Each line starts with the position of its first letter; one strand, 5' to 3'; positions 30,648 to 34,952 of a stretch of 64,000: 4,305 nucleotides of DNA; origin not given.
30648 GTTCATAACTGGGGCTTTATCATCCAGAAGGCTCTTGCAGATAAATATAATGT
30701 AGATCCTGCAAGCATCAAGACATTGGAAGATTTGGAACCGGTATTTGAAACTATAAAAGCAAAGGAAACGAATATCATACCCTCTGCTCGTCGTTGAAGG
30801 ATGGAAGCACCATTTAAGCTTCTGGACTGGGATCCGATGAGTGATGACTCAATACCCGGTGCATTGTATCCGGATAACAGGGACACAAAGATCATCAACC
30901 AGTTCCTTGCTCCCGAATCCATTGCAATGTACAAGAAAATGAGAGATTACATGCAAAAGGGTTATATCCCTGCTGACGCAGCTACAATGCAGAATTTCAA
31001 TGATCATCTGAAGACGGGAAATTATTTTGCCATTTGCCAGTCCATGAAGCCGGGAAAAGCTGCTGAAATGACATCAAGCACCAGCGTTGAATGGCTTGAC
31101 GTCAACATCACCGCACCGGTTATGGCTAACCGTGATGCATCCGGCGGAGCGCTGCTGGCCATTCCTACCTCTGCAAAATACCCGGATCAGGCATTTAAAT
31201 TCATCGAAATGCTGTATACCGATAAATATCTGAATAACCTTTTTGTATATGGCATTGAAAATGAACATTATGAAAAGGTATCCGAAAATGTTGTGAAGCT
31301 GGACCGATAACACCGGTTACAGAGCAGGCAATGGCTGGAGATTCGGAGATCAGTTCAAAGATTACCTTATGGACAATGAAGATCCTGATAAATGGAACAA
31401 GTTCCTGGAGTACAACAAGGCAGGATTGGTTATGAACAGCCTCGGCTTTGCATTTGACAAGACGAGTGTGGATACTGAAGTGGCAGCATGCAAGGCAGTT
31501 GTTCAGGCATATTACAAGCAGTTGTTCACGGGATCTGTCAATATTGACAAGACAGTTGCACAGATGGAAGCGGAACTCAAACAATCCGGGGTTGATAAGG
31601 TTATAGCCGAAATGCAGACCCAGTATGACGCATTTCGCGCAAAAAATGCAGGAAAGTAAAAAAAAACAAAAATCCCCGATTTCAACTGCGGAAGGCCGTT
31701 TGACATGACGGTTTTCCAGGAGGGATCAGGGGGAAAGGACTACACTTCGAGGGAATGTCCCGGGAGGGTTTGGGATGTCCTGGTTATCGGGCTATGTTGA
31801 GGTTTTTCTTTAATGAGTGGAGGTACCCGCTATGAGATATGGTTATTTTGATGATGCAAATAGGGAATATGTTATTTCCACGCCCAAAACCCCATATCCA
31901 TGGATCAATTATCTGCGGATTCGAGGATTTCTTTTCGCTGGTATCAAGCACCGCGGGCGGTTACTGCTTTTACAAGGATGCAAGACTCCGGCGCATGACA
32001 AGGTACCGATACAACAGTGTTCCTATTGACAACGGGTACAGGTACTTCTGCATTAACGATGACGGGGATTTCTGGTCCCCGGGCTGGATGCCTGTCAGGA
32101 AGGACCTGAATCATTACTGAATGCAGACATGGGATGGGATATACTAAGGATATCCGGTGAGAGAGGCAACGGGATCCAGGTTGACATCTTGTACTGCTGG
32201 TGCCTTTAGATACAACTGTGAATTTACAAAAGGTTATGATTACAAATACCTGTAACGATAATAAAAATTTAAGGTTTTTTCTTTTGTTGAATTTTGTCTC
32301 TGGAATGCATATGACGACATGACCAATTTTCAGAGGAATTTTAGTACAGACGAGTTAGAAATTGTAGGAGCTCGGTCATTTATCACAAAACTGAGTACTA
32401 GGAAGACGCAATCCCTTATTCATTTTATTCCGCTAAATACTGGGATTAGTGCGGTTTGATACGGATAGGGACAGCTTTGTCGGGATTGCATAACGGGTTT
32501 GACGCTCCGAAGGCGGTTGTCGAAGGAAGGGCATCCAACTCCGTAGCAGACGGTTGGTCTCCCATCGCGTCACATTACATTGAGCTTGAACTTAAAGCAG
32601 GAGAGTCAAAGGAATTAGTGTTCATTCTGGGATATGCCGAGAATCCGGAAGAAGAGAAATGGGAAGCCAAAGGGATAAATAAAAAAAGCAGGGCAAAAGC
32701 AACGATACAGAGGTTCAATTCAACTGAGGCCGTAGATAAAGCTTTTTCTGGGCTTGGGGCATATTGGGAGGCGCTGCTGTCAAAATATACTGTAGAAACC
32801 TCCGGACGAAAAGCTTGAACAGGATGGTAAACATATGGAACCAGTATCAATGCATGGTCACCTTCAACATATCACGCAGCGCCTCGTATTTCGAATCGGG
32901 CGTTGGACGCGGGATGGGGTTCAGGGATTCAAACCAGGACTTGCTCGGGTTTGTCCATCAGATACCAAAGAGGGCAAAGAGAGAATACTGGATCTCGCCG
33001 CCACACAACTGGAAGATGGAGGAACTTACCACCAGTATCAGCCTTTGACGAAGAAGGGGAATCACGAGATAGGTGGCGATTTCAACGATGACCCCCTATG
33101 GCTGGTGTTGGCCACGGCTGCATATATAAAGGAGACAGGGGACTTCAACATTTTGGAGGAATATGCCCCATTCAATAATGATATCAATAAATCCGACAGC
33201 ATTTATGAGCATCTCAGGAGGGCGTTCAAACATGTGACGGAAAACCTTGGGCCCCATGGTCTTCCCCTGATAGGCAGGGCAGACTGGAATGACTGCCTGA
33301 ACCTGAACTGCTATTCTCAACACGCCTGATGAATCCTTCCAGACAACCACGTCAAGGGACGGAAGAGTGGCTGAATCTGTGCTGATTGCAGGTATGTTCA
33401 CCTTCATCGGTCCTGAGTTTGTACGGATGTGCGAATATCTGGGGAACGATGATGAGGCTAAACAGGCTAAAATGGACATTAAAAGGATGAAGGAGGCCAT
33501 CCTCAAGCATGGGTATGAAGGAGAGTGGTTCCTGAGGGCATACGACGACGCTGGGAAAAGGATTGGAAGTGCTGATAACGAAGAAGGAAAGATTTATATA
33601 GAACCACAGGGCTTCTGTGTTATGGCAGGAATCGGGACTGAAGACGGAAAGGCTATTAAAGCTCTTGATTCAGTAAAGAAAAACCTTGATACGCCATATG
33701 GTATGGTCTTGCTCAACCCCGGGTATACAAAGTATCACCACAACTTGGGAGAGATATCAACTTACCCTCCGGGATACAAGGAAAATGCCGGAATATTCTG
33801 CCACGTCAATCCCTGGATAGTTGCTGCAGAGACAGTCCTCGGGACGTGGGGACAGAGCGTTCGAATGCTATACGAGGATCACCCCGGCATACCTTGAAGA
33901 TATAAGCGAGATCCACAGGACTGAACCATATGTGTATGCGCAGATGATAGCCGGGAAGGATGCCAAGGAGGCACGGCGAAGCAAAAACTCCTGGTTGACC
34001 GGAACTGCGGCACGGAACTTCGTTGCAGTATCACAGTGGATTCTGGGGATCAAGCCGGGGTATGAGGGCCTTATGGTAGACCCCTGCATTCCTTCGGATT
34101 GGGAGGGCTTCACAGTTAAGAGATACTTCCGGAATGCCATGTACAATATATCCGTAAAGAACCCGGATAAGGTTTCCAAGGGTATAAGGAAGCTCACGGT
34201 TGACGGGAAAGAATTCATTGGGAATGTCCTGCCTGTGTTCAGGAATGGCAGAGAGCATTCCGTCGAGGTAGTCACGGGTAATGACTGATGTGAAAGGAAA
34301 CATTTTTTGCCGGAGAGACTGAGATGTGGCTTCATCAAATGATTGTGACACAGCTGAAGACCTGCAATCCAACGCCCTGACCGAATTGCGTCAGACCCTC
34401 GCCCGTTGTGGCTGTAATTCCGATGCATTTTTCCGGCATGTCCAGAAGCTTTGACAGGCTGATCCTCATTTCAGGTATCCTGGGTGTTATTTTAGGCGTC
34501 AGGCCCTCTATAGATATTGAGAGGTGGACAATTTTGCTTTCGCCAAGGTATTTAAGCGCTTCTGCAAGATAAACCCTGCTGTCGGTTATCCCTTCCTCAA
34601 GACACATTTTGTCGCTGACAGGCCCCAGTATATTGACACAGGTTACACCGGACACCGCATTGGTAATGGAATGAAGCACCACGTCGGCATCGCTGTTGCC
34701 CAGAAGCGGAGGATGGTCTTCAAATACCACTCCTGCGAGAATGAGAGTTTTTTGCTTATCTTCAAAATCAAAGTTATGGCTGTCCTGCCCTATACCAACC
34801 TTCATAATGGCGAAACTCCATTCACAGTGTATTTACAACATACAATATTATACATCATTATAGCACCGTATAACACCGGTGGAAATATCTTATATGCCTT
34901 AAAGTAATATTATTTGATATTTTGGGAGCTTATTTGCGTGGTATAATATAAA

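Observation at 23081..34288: Complete seven-gene sugar sensing/uptake/phosphorolysis locus preserved in order but dead in every gene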

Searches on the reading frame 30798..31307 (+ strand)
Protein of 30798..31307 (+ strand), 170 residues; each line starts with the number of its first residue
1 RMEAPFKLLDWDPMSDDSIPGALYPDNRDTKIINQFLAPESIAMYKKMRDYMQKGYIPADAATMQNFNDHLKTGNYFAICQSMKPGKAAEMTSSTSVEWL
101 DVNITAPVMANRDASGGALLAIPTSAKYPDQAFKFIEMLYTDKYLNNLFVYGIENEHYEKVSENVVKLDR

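Call 6: search_protein_families(library=pfam, proteins=[window:30798-31307:+], max_evalue=0.01)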
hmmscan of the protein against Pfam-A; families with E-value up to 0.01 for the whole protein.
window:30798-31307:+ (170 aa): 1 family
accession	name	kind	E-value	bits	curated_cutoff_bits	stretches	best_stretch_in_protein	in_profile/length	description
PF01547.30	SBP_bac_1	-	0.0023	18.4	26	1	107-144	269-305/307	Bacterial extracellular solute-binding protein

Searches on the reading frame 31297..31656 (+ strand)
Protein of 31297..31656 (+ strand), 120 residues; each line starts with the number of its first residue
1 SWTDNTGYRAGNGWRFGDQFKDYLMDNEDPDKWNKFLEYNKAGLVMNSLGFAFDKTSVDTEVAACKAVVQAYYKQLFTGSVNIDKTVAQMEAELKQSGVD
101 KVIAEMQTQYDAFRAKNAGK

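Call 6: search_protein_families(library=pfam, proteins=[window:31297-31656:+], max_evalue=0.01)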
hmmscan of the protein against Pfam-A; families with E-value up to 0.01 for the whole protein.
window:31297-31656:+ (120 aa): 1 family
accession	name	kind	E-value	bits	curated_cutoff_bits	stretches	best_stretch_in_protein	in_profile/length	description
PF12010.13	DUF3502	-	1.9e-27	95.9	24.4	1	48-115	2-69/69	Domain of unknown function (DUF3502)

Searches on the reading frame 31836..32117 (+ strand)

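Call 6: search_protein_families(library=pfam, proteins=[window:31836-32117:+], max_evalue=0.01)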
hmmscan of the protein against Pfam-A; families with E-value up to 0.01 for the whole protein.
window:31836-32117:+ (94 aa): 1 family
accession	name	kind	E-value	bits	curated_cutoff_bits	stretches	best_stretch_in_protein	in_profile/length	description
PF06165.18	GH94_b-supersand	-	6e-18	65.7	23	1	28-93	9-75/251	Glycosyl hydrolase 94, supersandwich domain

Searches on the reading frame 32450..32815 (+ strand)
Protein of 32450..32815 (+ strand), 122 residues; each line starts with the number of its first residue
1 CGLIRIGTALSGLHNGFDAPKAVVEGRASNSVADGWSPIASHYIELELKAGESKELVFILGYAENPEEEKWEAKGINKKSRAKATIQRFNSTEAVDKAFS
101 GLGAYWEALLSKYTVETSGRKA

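Call 6: search_protein_families(library=pfam, proteins=[window:32450-32815:+], max_evalue=0.01)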
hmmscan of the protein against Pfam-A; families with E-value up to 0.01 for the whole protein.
window:32450-32815:+ (122 aa): 1 family
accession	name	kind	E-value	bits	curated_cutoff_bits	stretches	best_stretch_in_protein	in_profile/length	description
PF06165.18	GH94_b-supersand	-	6.6e-11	42.6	23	1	12-61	202-251/251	Glycosyl hydrolase 94, supersandwich domain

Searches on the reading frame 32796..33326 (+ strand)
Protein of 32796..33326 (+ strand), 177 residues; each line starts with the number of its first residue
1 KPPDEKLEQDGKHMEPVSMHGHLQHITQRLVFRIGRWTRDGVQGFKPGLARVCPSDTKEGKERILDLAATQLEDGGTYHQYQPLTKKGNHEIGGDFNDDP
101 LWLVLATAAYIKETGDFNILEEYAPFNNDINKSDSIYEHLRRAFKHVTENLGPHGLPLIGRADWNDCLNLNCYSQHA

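Call 6: search_protein_families(library=pfam, proteins=[window:32796-33326:+], max_evalue=0.01)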
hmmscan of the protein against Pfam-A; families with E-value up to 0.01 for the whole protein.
window:32796-33326:+ (177 aa): 1 family
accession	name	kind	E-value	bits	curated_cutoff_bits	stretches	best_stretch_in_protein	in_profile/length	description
PF17167.11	Glyco_hydro_94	-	1.2e-37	130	27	1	49-171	63-194/420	Glycosyl hydrolase 94 superfamily, catalytic domain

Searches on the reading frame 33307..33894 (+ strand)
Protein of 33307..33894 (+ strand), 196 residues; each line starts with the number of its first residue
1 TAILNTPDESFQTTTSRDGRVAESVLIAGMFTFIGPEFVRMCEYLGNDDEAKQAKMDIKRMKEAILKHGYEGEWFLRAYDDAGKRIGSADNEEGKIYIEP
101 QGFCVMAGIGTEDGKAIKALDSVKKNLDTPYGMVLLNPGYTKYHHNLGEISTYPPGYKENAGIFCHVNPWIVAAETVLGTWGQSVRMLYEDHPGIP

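Call 6: search_protein_families(library=pfam, proteins=[window:33307-33894:+], max_evalue=0.01)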
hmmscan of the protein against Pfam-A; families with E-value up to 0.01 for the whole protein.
window:33307-33894:+ (196 aa): 1 family
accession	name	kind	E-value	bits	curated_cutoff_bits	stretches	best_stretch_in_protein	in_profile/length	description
PF17167.11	Glyco_hydro_94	-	2.4e-60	204.9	27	1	19-181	194-354/420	Glycosyl hydrolase 94 superfamily, catalytic domain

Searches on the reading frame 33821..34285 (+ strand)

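Call 6: search_protein_families(library=pfam, proteins=[window:33821-34285:+], max_evalue=0.01)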
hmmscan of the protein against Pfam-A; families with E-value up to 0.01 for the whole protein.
window:33821-34285:+ (155 aa): 2 families
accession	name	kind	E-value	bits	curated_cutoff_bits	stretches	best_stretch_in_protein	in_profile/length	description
PF17167.11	Glyco_hydro_94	-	3.2e-26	92.4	27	1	8-76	352-420/420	Glycosyl hydrolase 94 superfamily, catalytic domain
PF03633.20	Glyco_hydro_65C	-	0.0065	16.7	22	0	83-118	7-41/62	Glycosyl hydrolase family 65, C-terminal domain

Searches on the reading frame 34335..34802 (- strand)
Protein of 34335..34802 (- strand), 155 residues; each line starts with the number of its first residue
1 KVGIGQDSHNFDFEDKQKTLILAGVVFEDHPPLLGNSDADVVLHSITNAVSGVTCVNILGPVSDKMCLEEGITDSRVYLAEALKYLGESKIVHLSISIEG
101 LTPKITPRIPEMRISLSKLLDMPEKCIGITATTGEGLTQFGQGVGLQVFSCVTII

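Call 55: search_protein_families(library=pfam, proteins=[window:34335-34802:-], max_evalue=0.01)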
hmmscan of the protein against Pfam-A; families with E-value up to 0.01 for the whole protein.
window:34335-34802:- (155 aa): 1 family
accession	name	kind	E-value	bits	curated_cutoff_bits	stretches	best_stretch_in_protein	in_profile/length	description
PF02542.21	YgbB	-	2.9e-31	109.3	26.7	1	1-154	2-154/155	YgbB family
